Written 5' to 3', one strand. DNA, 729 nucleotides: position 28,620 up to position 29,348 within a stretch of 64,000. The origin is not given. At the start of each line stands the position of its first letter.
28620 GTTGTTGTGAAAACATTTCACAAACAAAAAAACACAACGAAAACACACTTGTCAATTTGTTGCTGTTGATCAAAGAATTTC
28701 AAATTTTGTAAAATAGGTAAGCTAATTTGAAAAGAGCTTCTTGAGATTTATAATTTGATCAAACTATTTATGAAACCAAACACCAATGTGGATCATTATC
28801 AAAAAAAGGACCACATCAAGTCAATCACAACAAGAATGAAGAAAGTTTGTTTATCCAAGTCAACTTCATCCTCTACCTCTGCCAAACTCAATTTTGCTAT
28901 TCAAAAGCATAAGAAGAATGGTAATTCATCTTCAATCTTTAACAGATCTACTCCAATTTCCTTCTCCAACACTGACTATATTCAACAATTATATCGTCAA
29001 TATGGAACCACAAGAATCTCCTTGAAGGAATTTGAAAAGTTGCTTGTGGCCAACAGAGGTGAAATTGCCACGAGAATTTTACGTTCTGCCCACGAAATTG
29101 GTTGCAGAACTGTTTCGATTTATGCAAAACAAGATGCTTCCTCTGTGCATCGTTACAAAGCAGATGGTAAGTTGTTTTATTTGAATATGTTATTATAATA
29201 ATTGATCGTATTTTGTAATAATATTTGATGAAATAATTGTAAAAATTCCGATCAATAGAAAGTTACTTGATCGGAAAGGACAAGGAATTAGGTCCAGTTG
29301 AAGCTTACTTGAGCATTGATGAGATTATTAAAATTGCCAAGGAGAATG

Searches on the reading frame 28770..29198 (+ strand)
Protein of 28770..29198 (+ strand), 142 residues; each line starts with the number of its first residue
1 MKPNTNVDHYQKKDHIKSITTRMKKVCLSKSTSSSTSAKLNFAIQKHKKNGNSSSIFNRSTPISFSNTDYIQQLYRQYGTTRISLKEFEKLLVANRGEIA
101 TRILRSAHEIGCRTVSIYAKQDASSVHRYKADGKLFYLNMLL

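Call 20: find_homologous_proteins(query=window:28770-29159:+, max_evalue=0.00001)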
Query window:28770-29159:+ (130 aa): 2 proteins with E <= 0.00001 among 14 candidates.
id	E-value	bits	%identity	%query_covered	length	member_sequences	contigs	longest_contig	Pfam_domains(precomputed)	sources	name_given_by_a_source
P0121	4.1e-77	274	100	100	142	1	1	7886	PF00289.29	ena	-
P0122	2.4e-17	81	77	41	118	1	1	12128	PF00289.29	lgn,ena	-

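Call 22: find_encoding_contigs(protein=P0122, flank=10000, max_places=10)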
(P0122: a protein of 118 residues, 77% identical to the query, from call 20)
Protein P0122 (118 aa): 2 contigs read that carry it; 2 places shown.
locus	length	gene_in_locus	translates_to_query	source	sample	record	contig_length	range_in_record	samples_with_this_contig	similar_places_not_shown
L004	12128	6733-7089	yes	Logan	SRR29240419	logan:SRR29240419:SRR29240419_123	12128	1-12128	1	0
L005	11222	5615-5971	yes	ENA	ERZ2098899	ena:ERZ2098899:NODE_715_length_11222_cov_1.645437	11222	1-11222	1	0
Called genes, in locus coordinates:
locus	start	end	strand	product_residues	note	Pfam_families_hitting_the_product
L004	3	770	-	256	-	?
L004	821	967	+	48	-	-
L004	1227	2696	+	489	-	PF00415:RCC1 (faint), PF25390:WD40_RLD, PF13540:RCC1_2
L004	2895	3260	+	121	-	PF01213:CAP_N-CM (weak)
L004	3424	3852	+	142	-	PF21938:CAP_N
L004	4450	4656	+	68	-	-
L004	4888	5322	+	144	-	-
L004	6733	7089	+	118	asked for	PF00289:Biotin_carb_N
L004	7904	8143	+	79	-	PF02786:CPSase_L_D2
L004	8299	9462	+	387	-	PF02786:CPSase_L_D2, PF02785:Biotin_carb_C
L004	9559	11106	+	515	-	PF00682:HMGL-like, PF02436:PYC_OADA, PF00364:Biotin_lipoyl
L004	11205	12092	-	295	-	-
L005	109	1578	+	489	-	PF00415:RCC1 (faint), PF25390:WD40_RLD, PF13540:RCC1_2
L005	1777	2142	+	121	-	PF01213:CAP_N-CM (weak)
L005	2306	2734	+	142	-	PF21938:CAP_N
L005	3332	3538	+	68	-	-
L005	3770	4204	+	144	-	-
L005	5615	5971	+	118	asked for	PF00289:Biotin_carb_N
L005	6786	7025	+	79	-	PF02786:CPSase_L_D2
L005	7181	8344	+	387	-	PF02786:CPSase_L_D2, PF02785:Biotin_carb_C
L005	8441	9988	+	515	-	PF00682:HMGL-like, PF02436:PYC_OADA, PF00364:Biotin_lipoyl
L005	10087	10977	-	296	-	-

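Call 56: find_encoding_contigs(protein=window:28770-29198:+, flank=10000, max_places=10)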
Protein window:28770-29198:+ (142 aa): no gene with exactly this product is on record in the collection.
